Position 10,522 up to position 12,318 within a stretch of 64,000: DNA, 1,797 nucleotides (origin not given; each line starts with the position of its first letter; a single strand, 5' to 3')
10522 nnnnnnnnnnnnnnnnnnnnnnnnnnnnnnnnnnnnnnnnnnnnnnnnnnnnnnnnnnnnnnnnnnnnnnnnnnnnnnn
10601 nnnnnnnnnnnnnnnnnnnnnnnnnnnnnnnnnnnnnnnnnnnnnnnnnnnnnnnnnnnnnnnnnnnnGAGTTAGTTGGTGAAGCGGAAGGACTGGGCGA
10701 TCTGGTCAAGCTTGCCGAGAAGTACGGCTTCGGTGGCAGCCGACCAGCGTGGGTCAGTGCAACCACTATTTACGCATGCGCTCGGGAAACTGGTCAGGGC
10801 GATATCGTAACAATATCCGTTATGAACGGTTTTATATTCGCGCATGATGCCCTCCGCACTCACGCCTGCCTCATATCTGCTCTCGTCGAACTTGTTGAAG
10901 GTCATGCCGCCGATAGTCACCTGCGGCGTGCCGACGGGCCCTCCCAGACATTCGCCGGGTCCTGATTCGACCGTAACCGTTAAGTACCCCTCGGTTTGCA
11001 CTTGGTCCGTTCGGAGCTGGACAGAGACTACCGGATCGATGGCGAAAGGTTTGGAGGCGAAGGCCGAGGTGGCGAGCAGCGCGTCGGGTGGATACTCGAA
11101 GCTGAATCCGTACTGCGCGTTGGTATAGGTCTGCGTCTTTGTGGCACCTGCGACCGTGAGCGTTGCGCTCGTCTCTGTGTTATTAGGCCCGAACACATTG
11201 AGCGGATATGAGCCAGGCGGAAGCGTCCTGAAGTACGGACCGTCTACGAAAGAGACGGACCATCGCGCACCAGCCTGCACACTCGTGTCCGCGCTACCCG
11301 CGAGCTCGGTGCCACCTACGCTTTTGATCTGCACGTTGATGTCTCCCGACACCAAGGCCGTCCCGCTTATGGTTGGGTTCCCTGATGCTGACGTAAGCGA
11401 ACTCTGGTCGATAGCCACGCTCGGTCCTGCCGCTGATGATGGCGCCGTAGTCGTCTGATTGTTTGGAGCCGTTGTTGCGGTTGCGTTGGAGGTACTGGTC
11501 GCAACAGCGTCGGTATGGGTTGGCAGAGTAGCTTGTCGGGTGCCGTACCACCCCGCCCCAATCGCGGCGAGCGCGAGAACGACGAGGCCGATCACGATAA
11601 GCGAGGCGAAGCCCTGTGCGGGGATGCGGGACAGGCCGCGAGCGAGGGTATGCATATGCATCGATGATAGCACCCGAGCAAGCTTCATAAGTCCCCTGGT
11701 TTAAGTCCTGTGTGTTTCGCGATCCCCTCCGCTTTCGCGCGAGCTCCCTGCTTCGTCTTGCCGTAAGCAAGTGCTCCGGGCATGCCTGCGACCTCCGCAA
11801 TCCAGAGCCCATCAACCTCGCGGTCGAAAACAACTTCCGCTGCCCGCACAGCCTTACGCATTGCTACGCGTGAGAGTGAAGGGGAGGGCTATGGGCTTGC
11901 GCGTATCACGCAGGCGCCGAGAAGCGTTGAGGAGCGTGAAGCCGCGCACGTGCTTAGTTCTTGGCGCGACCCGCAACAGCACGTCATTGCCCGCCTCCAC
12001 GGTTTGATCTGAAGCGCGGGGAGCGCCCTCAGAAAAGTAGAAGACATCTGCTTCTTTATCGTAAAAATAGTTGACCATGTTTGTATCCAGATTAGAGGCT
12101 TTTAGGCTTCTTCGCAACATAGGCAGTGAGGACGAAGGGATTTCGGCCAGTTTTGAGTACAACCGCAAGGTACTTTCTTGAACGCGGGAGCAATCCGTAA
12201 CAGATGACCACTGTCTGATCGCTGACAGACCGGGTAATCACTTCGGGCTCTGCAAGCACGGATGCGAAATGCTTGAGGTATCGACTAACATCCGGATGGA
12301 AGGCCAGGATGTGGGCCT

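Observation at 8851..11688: Tandem array of three paralogous anchored proteins with an exactly repeated gene-junction sequence and a pilin-like N-terminal motif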

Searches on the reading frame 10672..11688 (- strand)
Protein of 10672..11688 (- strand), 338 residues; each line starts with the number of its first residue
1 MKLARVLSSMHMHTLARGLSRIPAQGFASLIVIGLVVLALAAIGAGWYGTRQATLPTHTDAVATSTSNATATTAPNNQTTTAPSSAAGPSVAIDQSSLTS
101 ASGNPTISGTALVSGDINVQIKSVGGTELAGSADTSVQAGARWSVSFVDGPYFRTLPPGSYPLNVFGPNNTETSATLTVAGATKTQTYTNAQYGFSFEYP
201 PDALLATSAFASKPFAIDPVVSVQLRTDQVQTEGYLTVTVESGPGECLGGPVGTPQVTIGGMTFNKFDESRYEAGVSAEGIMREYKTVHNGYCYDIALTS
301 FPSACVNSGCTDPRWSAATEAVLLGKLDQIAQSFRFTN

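Call 7: search_protein_families(library=pfam, proteins=[window:10672-11688:-], max_evalue=1)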
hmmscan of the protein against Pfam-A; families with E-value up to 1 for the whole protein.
window:10672-11688:- (338 aa): 1 family
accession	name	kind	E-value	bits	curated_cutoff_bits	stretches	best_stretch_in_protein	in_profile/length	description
PF18933.6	PsbP_2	-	0.0038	17.7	27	1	174-207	33-66/184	PsbP-like protein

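Call 8: search_protein_families(library=ncbifam, proteins=[window:10672-11688:-], max_evalue=1)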
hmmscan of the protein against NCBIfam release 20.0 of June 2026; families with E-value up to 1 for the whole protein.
window:10672-11688:- (338 aa): 3 families
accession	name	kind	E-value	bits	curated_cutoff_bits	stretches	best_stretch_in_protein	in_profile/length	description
NF037978.1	T2SS_GspB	equivalog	0.032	14.6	100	1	31-104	9-88/179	type II secretion system assembly factor GspB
NF032891.0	tail_200_repeat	domain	0.13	11.7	350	1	78-177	84-185/195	tandem large repeat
NF052259.1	SCO2584_fam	equivalog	0.15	12.6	80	1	28-84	143-198/204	SCO2584 family spore wall biosynthesis protein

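Call 12: find_homologous_proteins(query=window:10672-11688:-)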
Query window:10672-11688:- (338 aa): 4 proteins with E <= 0.001 among 8000 candidates.
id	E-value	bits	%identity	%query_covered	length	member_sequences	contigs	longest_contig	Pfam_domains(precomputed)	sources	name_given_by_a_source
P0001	1.8e-209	712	100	97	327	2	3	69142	-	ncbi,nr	ncbi:MAG: hypothetical protein KGI78_03465 [Patescibacteria group bacterium]|nr:hypothetical protein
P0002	3.2e-33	133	44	46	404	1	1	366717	-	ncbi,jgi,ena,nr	ncbi:MAG TPA: hypothetical protein VMH91_00780 [Candidatus Paceibacterota bacterium]|nr:hypothetical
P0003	3.5e-27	114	45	48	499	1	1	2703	-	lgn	-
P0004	5.6e-20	90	36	46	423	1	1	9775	-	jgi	jgi:hypothetical protein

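Call 30: find_encoding_contigs(protein=P0001, flank=10000, max_places=10)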
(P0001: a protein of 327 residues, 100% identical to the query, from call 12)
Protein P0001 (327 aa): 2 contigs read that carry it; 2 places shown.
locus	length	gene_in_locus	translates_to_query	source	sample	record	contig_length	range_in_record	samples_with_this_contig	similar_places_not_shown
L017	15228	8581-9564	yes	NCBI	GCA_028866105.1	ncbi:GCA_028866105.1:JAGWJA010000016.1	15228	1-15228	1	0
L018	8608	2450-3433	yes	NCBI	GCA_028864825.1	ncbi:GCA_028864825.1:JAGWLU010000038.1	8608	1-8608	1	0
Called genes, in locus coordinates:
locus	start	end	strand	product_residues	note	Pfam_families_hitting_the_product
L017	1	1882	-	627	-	PF17854:FtsK_alpha, PF01580:FtsK_SpoIIIE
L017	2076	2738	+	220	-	-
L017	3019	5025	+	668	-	PF01471:PG_binding_1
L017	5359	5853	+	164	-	PF00466:Ribosomal_L10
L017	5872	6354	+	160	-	PF16320:Ribosomal_L12_N, PF00542:Ribosomal_L12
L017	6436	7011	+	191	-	-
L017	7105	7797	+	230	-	PF05552:MS_channel_1st_1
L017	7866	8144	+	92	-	-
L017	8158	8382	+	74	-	-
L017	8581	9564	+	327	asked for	-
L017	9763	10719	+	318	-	PF13644:DKNYY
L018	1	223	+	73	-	PF00542:Ribosomal_L12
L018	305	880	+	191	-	-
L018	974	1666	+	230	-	PF05552:MS_channel_1st_1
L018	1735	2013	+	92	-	-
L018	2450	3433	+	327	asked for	-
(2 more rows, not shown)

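Call 80: search_solved_structures(query=window:10672-11688:-, max_evalue=1)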
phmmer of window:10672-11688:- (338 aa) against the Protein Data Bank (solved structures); distinct sequences matched with E-value up to 1: 0.

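Call 81: search_protein_families(library=phrogs, proteins=[window:10672-11688:-], max_evalue=0.01)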
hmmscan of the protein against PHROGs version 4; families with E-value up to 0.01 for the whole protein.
window:10672-11688:- (338 aa): 1 family
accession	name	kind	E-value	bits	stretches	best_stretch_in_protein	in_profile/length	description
phrog_197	-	moron, auxiliary metabolic gene and host takeover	0.0011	19.4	1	30-183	229-381/486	Zot-like toxin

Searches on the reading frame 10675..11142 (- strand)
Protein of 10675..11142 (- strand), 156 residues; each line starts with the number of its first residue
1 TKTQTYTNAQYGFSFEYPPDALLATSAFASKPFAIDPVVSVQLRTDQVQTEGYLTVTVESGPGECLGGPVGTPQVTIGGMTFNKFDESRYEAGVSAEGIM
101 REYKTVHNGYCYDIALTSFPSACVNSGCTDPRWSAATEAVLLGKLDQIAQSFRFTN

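Call 24: find_related_loci(query=A1, collection=genome_contigs, flank=6000)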
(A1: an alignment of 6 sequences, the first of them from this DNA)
Query A1 (156 aa) in genome_contigs; peptide patterns used: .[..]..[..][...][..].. (x = any residue, [..] = any of these).
92 stretches matched a pattern; 15 encode a relative of the query (tblastn E <= 1e-3); 15 distinct loci.
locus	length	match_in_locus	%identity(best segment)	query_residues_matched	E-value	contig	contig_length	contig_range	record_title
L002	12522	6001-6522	44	1-154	3e-39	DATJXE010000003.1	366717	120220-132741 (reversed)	MAG TPA_asm: Candidatus Paceibacterota bacterium isolate SMAG_U15118 k141_1970821, whole genome shotgun sequence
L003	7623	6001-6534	29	4-155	6e-10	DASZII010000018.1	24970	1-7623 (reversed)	MAG TPA_asm: Candidatus Paceibacterota bacterium isolate SMAG_U6598 k141_6049611, whole genome shotgun sequence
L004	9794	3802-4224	29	4-155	2e-9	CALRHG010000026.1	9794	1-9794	MAG: Candidatus Nomurabacteria bacterium isolate MaH-09apr19-135 genome assembly, contig: MaH-09apr19-C17434, whole geno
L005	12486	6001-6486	24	4-154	2e-7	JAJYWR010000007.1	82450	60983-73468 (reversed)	MAG: bacterium isolate FK3.bin131 NODE_470_length_82450_cov_4.715948, whole genome shotgun sequence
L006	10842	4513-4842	26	4-116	7e-7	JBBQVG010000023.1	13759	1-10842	MAG: Candidatus Paceibacteria bacterium isolate Co_metawrap_1985 Cmw_1985_k141_8168416_length_13759_cov_6.9982, whole ge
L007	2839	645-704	70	4-23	2e-5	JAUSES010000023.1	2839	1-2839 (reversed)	MAG: bacterium isolate E14_maxbin.225_sub E14_k141_302893, whole genome shotgun sequence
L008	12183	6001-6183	33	4-46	3e-5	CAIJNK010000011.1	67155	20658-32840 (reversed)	uncultured bacterium isolate AlinenLipids_bin-6017 genome assembly, contig: bin-6017:11/22, whole genome shotgun sequenc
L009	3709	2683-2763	56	4-30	4e-5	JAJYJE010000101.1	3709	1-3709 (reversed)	MAG: bacterium isolate DBS2-1.bin146 NODE_53661_length_3709_cov_1.130653, whole genome shotgun sequence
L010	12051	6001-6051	76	4-20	2e-4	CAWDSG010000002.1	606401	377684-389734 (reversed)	MAG: uncultured bacterium isolate MFD03726.bin.1.60 genome assembly, contig: contig_80216, whole genome shotgun sequence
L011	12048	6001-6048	81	3-18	2e-4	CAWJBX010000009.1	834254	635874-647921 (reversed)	MAG: uncultured Actinomycetes bacterium isolate MFD06714.bin.2.2 genome assembly, contig: contig_20039, whole genome sho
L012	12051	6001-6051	76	4-20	2e-4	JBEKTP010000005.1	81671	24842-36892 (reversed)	MAG: Patescibacteria group bacterium isolate SPRUCE 560 SPRUCE_560_5, whole genome shotgun sequence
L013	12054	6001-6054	72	3-20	2e-4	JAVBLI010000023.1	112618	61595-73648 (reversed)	MAG: Thermoguttaceae bacterium isolate EPI_MAG_00019 c_000001940177, whole genome shotgun sequence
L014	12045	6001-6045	87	4-18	2e-4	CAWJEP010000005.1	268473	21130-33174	MAG: uncultured bacterium isolate MFD04780.bin.2.113 genome assembly, contig: contig_26968, whole genome shotgun sequenc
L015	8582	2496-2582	55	6-33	2e-4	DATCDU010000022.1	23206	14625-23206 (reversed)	MAG TPA_asm: Candidatus Paceibacterota bacterium isolate SMAG_U7734 k141_545633, whole genome shotgun sequence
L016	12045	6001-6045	87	4-18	2e-4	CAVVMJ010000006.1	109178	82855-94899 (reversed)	MAG: uncultured bacterium isolate MFD03726.bin.1.241 genome assembly, contig: contig_78829, whole genome shotgun sequenc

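Call 34: search_protein_representatives(alignment_id=A1)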
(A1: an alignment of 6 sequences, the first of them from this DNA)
Query: 6 sequences, 164 profile positions. Proteins with E-value up to 0.001 (for the whole library): 1308; up to 1e-10: 129; up to 1e-30: 19. The best 150 are listed.
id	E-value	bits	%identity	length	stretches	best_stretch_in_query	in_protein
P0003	5.0e-67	241.6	-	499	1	1-164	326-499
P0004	8.1e-57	208.4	-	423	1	1-164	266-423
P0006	2.2e-54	200.5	-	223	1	2-162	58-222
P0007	5.6e-52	192.7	-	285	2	2-162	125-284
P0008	2.0e-51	190.9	-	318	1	1-164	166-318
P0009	9.0e-50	185.5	-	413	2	3-164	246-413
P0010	1.7e-49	184.6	-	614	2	1-164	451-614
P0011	1.2e-48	181.8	-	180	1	4-162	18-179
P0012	1.3e-45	172.0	-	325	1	5-163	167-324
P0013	5.7e-43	163.4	-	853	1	2-163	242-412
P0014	2.5e-41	158.1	-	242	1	1-163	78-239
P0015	5.8e-41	156.8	-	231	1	1-163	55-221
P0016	2.0e-40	155.1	-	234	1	2-162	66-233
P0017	8.8e-35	136.7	-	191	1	5-162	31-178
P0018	2.4e-34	135.3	-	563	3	2-164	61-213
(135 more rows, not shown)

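Call 49: find_related_loci(query=A1, collection=metagenome_contigs, flank=5000)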
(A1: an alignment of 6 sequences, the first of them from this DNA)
Query A1 (156 aa) in metagenome_contigs; peptide patterns used: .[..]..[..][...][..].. (x = any residue, [..] = any of these).
175 stretches matched a pattern; 23 encode a relative of the query (tblastn E <= 1e-3); 23 distinct loci.
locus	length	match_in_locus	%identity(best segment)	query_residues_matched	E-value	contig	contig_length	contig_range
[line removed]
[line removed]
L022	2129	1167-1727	29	1-156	5e-10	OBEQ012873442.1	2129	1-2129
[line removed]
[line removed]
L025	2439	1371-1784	30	1-155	9e-9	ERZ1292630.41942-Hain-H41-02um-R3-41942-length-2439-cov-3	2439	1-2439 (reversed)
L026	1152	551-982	30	4-132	2e-8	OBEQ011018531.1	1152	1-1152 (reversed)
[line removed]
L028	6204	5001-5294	29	10-114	2e-6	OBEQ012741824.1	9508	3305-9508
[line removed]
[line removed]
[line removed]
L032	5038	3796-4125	28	2-113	1e-5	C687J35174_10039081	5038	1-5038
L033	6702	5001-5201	38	4-82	1e-5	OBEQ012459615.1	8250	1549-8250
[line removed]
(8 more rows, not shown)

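Call 50: predict_structure(alignment_id=A2)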
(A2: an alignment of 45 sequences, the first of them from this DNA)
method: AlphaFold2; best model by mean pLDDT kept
length: 156 residues; sequences in the alignment: 45
mean_pLDDT: 90.2   pTM: 0.86
mean pLDDT of the five models: 90.2, 89.7, 89.5, 89.6, 88.5
residues with pLDDT >= 90: 112; 70-90: 30; 50-70: 14; < 50: 0
segments of 3 or more residues with pLDDT < 50: none
pLDDT, mean of each block of 10 residues (from residue 1): 94 98 87 85 94 96 84 96 89 70 96 95 75 93 98 97
secondary structure, 60 per line:
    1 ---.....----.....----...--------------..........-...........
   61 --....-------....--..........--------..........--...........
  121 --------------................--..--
elements in order: E4-8 E13-17 E22-24 E39-45 E50-60 H63-66 E74-77 E80-89 E98-107 E110-120 H135-150

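Call 53: fold_search(model_id=the predicted structure, library=pdb)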
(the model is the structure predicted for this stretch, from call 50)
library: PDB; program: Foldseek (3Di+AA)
matches with E <= 10: 1540; with E <= 0.001: 12
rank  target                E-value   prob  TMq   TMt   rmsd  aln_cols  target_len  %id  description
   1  3hlz_A                9.5e-05  1.00  0.54  0.35   5.1       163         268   12  Crystal structure of BT_1490 (NP_810393.1) from BACTEROIDES THETAIOTAOMICRON VPI-5482 at 1.50 A resolution (released 2009-06-16)
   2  2lnj_MODEL_1_A        9.5e-05  1.00  0.57  0.53   4.7       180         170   13  Solution Structure of Cyanobacterial PsbP (CyanoP) from Synechocystis sp. PCC 6803 (released 2012-06-06)
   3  3hlz_B                1.5e-04  1.00  0.52  0.33   5.4       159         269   12  Crystal structure of BT_1490 (NP_810393.1) from BACTEROIDES THETAIOTAOMICRON VPI-5482 at 1.50 A resolution (released 2009-06-16)
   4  4luq_D                3.6e-04  1.00  0.53  0.63   6.2       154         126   12  Crystal structure of virulence effector Tse3 in complex with neutralizer Tsi3 (released 2013-09-18)
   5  4luq_C                4.0e-04  1.00  0.52  0.64   5.6       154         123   12  Crystal structure of virulence effector Tse3 in complex with neutralizer Tsi3 (released 2013-09-18)
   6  3wa5_B                5.0e-04  1.00  0.50  0.60   6.2       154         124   13  Crystal Structure of type VI peptidoglycan muramidase effector Tse3 in complex with its cognate immunity protein Tsi3 (released 2013-10-02)
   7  1v2b_B                5.0e-04  1.00  0.51  0.53   6.3       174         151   16  Crystal Structure of PsbP Protein in the Oxygen-Evolving Complex of Photosystem II from Higher Plants (released 2004-05-18)
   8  4n80_B                6.6e-04  1.00  0.54  0.66   5.6       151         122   12  Crystal structure of Tse3-Tsi3 complex (released 2014-04-23)
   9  3lyd_B                7.0e-04  1.00  0.48  0.47   6.3       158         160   11  Crystal structure of Putative uncharacterized protein from Jonesia denitrificans (released 2010-03-09)
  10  1v2b_A                8.2e-04  1.00  0.53  0.55   5.4       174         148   16  Crystal Structure of PsbP Protein in the Oxygen-Evolving Complex of Photosystem II from Higher Plants (released 2004-05-18)
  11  3lyd_A                8.2e-04  1.00  0.48  0.48   6.1       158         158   12  Crystal structure of Putative uncharacterized protein from Jonesia denitrificans (released 2010-03-09)
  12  9gnw_P                9.7e-04  1.00  0.45  0.38  15.5       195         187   14  Universal PSII assembly intermediate (released 2025-09-17)
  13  9grx_0                1.4e-03  1.00  0.60  0.60   5.2       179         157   12  NDH-PSI-LHCI supercomplex from S. oleracea (released 2025-02-12)
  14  2xb3                  1.9e-03  1.00  0.50  0.50   6.8       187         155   11  The Structure of Cyanobacterial PsbP (released 2010-08-25)
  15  5zx9                  2.0e-03  0.99  0.40  0.39  10.3       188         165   12  Crystal structure of apo form fibronectin-binding protein Apa from Mycobacterium tuberculosis (released 2019-05-29)
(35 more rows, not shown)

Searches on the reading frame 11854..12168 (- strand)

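Call 27: search_protein_families(library=pfam, proteins=[window:11854-12168:-], max_evalue=0.01)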
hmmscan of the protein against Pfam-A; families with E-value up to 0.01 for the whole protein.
window:11854-12168:- (104 aa): 1 family
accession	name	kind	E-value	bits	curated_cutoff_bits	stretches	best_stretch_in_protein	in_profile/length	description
PF10049.14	DUF2283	-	0.00059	20.4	23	1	35-83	3-49/49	Protein of unknown function (DUF2283)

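Call 81: search_protein_families(library=phrogs, proteins=[window:11854-12168:-], max_evalue=0.01)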
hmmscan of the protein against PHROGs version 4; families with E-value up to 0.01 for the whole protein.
window:11854-12168:- (104 aa): 0 families
